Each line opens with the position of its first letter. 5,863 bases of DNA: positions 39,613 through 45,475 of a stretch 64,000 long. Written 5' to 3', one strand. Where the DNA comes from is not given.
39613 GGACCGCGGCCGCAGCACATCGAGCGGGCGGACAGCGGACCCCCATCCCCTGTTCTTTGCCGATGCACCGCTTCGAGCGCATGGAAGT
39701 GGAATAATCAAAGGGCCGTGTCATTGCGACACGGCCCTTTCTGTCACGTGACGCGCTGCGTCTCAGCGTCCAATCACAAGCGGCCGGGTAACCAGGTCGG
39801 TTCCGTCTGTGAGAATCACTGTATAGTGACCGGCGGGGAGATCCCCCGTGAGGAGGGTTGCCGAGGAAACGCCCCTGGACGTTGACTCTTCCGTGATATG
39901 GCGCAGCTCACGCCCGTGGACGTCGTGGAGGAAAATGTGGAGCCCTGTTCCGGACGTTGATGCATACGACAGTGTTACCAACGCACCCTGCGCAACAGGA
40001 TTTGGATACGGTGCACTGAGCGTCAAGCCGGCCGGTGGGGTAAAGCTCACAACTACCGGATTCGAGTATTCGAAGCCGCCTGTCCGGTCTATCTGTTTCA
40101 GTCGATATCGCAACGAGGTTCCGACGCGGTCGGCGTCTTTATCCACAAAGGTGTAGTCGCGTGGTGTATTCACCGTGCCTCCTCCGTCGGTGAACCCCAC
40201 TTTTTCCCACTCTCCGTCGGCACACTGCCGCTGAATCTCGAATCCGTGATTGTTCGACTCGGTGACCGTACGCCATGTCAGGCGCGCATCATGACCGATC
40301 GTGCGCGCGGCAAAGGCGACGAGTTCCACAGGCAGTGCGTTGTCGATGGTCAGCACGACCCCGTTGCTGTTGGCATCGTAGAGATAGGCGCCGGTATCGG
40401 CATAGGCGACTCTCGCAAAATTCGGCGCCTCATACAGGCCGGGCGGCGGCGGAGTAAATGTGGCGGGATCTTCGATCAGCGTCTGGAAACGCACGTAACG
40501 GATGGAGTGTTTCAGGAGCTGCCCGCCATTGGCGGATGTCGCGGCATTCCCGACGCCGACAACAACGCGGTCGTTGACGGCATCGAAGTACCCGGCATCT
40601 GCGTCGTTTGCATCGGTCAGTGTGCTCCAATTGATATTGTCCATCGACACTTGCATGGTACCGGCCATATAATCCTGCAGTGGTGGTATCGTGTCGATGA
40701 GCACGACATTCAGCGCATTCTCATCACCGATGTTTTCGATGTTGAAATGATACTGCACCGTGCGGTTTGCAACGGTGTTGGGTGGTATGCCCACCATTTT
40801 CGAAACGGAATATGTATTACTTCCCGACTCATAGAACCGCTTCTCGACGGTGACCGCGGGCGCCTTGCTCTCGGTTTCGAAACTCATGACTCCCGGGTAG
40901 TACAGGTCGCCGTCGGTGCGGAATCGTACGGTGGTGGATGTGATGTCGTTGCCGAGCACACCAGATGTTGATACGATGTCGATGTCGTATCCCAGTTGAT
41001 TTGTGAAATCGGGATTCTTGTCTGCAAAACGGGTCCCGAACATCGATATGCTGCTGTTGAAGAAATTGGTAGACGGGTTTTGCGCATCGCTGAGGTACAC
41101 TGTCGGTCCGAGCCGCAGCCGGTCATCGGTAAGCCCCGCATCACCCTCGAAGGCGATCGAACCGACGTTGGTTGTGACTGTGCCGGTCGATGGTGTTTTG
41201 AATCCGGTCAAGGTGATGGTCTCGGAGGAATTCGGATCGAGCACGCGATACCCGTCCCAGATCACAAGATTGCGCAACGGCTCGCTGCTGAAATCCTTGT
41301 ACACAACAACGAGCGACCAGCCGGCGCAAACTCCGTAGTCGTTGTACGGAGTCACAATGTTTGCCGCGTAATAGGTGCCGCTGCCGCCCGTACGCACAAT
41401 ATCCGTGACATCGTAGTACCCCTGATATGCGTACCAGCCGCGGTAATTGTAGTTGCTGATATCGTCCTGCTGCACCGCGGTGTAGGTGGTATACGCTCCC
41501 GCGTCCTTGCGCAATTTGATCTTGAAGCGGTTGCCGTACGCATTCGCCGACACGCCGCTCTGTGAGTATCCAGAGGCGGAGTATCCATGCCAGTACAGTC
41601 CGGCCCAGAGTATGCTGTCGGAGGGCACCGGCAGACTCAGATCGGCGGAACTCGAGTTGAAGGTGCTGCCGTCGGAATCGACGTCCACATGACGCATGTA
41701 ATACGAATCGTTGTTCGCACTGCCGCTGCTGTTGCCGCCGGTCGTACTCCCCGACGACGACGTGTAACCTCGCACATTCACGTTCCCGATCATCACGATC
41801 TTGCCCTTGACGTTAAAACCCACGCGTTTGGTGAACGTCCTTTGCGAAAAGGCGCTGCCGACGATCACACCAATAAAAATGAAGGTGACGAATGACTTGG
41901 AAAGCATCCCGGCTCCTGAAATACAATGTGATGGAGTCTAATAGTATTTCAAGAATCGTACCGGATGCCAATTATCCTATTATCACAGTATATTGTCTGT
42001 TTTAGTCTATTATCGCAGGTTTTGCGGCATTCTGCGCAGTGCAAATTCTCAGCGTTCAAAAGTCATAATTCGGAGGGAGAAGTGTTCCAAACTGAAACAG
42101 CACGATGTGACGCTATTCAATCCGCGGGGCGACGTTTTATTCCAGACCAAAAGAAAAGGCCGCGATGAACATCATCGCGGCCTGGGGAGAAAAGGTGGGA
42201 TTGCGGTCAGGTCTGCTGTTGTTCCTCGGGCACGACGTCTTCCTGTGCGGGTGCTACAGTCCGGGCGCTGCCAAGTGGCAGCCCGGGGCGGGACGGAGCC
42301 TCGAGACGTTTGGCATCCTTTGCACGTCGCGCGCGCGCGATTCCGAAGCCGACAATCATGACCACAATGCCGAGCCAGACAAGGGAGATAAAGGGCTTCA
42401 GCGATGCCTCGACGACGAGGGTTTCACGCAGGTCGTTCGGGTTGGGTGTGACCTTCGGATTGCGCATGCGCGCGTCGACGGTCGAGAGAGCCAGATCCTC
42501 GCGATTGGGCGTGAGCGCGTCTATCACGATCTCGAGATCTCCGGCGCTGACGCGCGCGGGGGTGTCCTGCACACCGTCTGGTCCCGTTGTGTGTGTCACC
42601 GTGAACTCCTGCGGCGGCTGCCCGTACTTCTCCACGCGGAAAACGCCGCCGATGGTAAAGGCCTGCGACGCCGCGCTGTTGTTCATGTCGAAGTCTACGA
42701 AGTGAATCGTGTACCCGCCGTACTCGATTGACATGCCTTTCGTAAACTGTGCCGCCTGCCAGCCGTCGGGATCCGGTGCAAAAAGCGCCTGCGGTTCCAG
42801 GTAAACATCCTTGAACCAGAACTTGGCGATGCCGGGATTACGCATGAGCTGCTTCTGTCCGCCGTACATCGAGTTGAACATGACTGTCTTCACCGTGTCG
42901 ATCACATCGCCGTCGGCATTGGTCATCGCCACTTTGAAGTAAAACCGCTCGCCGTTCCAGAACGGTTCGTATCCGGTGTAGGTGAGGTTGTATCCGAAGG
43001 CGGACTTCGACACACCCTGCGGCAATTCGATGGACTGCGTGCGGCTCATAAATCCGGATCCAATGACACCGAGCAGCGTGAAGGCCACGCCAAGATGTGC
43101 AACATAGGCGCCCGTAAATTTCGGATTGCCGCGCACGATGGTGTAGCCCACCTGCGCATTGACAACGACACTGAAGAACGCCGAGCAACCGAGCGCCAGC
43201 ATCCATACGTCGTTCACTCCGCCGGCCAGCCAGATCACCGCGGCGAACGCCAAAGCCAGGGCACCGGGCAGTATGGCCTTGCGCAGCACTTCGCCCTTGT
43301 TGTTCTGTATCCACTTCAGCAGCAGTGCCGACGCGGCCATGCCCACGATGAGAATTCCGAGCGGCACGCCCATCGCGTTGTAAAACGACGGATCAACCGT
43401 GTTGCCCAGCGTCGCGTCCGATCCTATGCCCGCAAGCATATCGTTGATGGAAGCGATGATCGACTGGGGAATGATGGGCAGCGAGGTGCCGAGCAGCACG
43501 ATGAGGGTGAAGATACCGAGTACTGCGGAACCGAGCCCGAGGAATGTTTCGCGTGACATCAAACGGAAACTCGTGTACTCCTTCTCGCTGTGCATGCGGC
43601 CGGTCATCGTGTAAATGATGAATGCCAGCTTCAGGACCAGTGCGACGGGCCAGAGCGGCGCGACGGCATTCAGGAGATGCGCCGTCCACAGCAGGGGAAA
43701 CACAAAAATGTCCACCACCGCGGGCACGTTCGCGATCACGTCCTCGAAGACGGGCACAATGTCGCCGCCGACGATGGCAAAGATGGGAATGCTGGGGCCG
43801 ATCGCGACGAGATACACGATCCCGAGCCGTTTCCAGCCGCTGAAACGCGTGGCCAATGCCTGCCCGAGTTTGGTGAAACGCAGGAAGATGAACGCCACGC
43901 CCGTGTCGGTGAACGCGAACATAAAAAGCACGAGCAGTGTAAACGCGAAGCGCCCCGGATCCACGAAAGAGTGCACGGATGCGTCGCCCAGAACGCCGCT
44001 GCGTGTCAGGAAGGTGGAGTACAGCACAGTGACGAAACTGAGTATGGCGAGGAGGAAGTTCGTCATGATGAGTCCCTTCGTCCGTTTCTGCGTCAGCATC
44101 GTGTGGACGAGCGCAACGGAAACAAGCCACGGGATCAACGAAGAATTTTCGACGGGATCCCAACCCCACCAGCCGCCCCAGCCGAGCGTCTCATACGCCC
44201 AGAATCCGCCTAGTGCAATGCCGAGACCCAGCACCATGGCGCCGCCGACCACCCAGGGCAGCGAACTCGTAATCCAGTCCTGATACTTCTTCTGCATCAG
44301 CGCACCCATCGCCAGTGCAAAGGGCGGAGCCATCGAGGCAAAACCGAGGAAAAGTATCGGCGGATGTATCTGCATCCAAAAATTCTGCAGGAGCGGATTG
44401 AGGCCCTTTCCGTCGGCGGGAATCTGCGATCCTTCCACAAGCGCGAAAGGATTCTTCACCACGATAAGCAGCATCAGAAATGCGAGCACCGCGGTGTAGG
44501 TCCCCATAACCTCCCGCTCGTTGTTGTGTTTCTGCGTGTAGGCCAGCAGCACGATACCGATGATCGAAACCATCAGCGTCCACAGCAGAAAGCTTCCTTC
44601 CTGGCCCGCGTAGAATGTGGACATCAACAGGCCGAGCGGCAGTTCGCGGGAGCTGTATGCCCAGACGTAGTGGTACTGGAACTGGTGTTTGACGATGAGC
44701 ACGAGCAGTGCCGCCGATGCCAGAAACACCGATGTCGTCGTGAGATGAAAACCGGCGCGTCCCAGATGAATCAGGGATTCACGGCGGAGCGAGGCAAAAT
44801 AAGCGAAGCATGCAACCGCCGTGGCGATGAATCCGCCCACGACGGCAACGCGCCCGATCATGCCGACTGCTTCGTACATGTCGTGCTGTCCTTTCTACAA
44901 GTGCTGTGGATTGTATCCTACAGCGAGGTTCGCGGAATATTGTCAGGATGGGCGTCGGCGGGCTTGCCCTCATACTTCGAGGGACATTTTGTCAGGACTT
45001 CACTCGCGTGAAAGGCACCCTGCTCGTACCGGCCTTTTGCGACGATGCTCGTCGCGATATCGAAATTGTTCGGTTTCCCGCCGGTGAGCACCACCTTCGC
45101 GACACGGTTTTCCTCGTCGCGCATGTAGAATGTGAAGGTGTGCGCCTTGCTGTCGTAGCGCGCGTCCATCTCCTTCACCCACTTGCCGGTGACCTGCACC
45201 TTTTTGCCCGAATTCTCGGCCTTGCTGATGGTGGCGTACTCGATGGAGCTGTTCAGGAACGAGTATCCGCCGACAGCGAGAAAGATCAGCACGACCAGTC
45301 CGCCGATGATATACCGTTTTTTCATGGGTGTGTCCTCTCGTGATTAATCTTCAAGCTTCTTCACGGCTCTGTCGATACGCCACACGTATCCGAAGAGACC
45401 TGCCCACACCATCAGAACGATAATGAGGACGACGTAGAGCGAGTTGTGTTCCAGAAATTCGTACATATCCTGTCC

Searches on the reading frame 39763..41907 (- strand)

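Call 3: search_protein_families(library=pfam, proteins=[window:39763-41907:-], max_evalue=0.001)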
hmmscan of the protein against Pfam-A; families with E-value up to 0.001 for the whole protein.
window:39763-41907:- (714 aa): 1 family
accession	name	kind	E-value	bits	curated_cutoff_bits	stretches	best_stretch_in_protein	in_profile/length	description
PF18962.6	Por_Secre_tail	-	0.00043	20.9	27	0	634-712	2-75/75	Secretion system C-terminal sorting domain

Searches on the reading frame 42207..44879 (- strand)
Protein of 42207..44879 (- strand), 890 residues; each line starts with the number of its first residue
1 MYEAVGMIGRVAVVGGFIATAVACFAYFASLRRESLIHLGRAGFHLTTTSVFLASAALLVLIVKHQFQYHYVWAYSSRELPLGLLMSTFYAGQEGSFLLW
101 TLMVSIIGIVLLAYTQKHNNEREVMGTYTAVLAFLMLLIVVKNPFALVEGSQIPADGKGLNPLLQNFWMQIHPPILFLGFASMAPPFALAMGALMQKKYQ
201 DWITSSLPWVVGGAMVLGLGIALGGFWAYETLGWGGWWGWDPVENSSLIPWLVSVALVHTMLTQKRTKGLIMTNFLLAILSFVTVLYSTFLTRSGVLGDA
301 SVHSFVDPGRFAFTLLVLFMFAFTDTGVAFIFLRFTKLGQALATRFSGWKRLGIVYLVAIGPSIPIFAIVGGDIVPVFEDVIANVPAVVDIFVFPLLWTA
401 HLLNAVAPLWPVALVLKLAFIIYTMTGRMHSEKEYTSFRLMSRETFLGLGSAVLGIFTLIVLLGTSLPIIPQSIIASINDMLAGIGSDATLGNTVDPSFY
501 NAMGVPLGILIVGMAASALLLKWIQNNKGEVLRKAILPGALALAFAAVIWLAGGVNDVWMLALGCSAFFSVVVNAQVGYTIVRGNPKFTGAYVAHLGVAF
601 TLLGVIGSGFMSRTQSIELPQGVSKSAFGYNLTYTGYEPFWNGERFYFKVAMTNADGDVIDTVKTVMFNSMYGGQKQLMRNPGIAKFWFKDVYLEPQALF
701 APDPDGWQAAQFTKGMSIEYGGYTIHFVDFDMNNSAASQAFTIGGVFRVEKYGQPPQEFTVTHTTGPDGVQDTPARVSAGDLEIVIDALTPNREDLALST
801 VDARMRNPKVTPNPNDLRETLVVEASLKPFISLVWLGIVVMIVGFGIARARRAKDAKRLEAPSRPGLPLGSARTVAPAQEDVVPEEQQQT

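Call 3: search_protein_families(library=pfam, proteins=[window:42207-44879:-], max_evalue=0.001)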
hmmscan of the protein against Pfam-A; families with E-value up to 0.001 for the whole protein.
window:42207-44879:- (890 aa): 2 families
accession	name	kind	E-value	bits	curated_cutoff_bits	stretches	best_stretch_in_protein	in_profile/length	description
PF01578.25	Cytochrom_C_asm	-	4e-27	95.7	29.9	1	94-294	5-206/212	Cytochrome C assembly protein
PF16327.10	CcmF_C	-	1.7e-17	64.1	28.7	1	415-694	7-281/323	Cytochrome c-type biogenesis protein CcmF C-terminal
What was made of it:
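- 42207..44879 (-): ccmF (890 aa). PF01578 at 4e-27 and PF16327 at 1.7e-17 (call 3).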

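Call 4: search_protein_families(library=ncbifam, proteins=[window:42207-44879:-], max_evalue=0.001)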
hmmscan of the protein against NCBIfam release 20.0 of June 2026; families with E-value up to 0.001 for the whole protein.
window:42207-44879:- (890 aa): 4 families
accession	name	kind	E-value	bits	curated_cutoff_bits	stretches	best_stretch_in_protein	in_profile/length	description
TIGR03145.1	cyt_nit_nrfE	subfamily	3.8e-78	263.7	927.3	2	16-376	17-372/631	heme lyase NrfEFG subunit NrfE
TIGR00353.1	nrfE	subfamily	8.7e-67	226.3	569.05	2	57-376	4-320/578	heme lyase CcmF/NrfE family subunit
NF007691.0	PRK10369.1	subfamily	2.2e-52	178.6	394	1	5-358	7-356/573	heme lyase NrfEFG subunit NrfE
TIGR03144.1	cytochr_II_ccsB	equivalog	1.9e-12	47.5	187.6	1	213-287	167-236/252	c-type cytochrome biogenesis protein CcsB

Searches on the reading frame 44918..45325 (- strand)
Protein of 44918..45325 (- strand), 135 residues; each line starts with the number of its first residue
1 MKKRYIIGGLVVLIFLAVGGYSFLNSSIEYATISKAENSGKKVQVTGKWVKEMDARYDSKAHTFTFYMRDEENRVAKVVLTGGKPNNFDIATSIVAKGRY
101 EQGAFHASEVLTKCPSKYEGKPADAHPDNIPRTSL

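Call 3: search_protein_families(library=pfam, proteins=[window:44918-45325:-], max_evalue=0.001)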
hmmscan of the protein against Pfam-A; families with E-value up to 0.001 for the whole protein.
window:44918-45325:- (135 aa): 1 family
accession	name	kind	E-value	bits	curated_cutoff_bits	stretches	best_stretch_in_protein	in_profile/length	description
PF03100.22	CcmE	-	2.7e-15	57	24.6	1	34-120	13-98/99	CcmE domain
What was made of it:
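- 44918..45325 (-): ccmE. PF03100 at 2.7e-15 (call 3).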

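Call 4: search_protein_families(library=ncbifam, proteins=[window:44918-45325:-], max_evalue=0.001)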
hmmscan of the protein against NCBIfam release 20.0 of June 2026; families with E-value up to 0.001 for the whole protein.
window:44918-45325:- (135 aa): 6 families
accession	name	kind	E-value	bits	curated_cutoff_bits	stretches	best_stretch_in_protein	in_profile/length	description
NF009727.0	PRK13254.1-1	equivalog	4.3e-11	42.7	126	1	21-122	27-131/144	cytochrome c maturation protein CcmE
NF009731.0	PRK13254.1-5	equivalog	2.5e-06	27.2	152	1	37-119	47-127/155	cytochrome c maturation protein CcmE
NF009729.0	PRK13254.1-3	equivalog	7e-06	25.8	171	1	39-118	49-128/155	cytochrome c maturation protein CcmE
NF009637.0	PRK13159.1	equivalog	3.2e-05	24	247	1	32-119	42-128/156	cytochrome c maturation protein CcmE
NF009730.0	PRK13254.1-4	equivalog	0.00021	21.2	310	1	2-121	28-150/165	cytochrome c maturation protein CcmE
NF009638.0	PRK13165.1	equivalog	0.00098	18.6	186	0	38-119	55-135/161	cytochrome c maturation protein CcmE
